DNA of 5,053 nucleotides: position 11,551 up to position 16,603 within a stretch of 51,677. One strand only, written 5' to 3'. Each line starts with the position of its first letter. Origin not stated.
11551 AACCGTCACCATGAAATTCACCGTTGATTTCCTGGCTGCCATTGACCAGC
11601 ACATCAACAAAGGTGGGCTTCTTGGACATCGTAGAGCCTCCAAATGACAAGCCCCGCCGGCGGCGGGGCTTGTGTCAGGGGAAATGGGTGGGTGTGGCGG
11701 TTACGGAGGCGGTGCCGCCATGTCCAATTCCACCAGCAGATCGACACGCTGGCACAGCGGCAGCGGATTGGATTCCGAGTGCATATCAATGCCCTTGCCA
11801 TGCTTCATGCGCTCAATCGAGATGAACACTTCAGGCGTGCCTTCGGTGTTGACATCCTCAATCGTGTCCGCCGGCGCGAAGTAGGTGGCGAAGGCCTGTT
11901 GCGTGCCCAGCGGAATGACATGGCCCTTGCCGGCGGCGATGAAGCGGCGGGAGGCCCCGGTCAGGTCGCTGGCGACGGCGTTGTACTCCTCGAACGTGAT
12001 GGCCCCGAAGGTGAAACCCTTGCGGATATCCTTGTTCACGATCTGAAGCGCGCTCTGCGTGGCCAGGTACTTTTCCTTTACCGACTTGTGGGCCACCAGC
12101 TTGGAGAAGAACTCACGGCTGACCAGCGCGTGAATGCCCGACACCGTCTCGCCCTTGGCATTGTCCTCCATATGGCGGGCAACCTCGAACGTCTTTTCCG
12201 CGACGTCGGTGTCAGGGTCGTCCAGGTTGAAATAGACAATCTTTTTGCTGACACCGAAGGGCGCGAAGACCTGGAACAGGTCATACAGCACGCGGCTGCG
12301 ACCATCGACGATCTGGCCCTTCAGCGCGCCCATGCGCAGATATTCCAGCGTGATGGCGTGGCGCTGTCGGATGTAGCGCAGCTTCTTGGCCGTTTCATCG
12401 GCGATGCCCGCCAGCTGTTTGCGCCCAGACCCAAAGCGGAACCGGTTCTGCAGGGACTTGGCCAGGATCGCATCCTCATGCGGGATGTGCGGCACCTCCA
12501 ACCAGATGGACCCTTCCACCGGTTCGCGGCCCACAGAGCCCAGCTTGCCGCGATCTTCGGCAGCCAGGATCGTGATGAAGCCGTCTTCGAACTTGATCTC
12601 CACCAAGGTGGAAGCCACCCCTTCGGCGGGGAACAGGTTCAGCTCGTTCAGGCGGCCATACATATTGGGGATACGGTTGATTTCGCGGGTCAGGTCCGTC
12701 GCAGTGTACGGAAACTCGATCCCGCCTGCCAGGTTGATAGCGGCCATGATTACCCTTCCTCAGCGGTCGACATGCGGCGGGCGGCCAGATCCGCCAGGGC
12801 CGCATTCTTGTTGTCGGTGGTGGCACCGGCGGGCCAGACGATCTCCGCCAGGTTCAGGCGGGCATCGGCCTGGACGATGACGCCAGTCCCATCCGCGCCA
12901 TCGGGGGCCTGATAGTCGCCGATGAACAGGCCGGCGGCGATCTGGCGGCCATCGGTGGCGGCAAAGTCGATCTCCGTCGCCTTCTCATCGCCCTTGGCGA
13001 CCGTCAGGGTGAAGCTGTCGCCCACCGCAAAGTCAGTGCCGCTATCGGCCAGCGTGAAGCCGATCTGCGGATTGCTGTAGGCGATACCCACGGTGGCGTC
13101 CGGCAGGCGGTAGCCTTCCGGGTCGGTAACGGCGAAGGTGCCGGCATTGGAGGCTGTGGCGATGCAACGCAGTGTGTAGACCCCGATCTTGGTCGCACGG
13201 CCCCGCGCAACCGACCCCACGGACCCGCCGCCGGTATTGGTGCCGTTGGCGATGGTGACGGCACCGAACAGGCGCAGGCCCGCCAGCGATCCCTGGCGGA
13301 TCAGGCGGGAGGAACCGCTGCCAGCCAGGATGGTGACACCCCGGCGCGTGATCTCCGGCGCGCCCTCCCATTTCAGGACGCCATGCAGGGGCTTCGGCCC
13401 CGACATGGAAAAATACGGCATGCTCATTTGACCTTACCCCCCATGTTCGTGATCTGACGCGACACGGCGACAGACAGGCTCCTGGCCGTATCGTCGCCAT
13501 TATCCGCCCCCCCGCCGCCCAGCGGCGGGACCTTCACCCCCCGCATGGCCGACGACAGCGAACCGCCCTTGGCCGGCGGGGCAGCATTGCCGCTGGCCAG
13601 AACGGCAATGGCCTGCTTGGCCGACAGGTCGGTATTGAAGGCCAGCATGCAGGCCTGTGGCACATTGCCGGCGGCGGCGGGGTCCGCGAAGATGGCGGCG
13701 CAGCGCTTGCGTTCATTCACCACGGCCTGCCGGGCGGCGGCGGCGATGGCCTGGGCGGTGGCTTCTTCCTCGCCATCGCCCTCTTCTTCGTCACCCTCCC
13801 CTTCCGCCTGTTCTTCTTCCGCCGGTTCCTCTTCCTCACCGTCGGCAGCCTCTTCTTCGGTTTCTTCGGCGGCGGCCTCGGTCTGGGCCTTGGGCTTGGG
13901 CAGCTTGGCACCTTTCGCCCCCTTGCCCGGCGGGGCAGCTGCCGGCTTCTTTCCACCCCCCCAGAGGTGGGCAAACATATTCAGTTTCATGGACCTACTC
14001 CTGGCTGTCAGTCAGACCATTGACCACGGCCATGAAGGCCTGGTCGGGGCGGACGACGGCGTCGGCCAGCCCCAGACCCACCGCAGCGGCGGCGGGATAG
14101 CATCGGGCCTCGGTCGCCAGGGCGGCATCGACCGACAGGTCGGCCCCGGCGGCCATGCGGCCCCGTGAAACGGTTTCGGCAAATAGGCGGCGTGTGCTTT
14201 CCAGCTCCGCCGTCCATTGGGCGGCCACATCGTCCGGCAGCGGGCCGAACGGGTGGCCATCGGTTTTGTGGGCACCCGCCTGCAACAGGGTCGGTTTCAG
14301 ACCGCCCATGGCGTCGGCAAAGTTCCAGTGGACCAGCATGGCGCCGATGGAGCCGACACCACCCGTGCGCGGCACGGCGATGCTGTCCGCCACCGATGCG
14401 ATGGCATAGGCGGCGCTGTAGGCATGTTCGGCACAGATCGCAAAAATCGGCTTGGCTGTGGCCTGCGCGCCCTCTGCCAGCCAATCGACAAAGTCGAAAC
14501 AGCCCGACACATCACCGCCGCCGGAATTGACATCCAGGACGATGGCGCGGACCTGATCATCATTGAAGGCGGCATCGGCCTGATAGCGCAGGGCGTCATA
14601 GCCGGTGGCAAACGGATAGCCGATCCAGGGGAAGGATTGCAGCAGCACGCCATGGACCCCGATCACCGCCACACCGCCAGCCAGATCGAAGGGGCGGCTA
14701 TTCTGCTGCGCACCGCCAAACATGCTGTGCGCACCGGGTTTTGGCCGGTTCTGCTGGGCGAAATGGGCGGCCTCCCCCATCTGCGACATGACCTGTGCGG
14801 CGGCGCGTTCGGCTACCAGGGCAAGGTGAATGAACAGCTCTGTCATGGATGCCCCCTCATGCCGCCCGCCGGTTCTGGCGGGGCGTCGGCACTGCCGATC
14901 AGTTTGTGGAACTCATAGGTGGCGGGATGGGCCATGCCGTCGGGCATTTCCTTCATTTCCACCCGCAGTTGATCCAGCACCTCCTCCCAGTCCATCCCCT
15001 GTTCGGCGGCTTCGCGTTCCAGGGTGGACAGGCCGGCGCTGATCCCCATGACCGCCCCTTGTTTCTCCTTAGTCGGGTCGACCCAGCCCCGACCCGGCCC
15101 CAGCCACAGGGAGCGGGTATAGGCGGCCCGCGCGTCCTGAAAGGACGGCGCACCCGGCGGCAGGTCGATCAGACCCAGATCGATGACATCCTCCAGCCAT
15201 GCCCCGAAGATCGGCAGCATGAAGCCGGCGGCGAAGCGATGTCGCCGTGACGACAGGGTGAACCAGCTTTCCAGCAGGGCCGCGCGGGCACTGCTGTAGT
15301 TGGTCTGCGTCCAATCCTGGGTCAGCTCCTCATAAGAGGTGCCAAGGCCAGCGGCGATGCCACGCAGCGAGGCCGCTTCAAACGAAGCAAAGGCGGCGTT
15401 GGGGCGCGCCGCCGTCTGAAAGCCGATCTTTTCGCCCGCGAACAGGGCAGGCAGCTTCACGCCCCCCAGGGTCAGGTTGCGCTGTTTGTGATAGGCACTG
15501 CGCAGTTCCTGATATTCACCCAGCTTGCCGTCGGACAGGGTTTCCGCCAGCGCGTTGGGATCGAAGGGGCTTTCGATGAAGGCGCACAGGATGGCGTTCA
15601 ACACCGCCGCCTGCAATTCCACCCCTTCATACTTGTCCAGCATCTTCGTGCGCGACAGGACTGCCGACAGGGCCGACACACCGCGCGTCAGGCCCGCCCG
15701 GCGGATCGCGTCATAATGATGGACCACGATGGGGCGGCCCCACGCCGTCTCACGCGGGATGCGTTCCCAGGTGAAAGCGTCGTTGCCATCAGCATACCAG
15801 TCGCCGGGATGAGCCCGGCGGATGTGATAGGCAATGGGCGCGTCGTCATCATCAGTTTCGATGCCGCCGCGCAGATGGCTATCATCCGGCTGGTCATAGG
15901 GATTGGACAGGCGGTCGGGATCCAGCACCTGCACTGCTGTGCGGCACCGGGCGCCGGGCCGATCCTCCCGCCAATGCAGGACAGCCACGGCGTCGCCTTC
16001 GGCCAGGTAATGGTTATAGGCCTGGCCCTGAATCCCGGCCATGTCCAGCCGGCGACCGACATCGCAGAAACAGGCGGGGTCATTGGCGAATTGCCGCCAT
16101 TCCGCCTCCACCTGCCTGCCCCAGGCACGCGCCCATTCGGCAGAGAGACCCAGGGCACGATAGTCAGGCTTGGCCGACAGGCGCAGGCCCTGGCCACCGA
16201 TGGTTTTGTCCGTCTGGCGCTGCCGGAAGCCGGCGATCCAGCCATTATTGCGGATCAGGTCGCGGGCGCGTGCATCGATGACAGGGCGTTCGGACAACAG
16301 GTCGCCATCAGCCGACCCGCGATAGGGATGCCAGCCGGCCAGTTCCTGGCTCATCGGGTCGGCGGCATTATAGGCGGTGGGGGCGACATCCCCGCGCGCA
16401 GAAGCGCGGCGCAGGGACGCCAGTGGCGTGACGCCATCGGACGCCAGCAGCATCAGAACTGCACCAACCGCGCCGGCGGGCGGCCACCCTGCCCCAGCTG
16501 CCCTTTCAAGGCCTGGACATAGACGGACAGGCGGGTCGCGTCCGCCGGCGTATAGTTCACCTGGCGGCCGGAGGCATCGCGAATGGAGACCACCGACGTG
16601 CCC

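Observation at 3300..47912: Fourteen evenly dispersed copies of the 15-bp palindrome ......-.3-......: a candidate genome-wide operator/centromere network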

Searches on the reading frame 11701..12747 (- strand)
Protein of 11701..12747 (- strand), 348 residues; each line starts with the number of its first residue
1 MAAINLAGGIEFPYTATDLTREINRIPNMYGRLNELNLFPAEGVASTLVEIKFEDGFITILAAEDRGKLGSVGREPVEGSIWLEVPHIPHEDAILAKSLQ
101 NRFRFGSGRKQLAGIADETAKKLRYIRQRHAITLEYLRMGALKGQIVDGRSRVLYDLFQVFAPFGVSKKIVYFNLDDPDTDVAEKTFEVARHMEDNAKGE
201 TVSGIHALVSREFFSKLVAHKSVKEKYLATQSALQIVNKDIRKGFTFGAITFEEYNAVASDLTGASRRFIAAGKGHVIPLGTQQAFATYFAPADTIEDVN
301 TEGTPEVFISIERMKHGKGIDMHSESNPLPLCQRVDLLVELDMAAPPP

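Call 10: search_protein_families(library=phrogs, proteins=[window:11701-12747:-], max_evalue=0.00001)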
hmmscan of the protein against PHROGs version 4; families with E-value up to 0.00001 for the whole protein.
window:11701-12747:- (348 aa): 1 family
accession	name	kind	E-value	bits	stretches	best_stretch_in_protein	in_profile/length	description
phrog_29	-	head and packaging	4.1e-55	188.7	1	13-343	28-358/439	major head protein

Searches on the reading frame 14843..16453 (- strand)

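Call 10: search_protein_families(library=phrogs, proteins=[window:14843-16453:-], max_evalue=0.00001)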
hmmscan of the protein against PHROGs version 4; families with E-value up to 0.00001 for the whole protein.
window:14843-16453:- (536 aa): 4 families
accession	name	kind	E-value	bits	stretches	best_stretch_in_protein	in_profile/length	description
phrog_21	-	head and packaging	7.2e-127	425.9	1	19-513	33-507/1362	portal protein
phrog_537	-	head and packaging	1.9e-53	182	1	313-503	12-199/233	portal protein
phrog_3993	-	unknown function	1e-19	72.2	1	37-197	34-192/195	-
phrog_5862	-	unknown function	1.2e-07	32.8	1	458-502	3-47/81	-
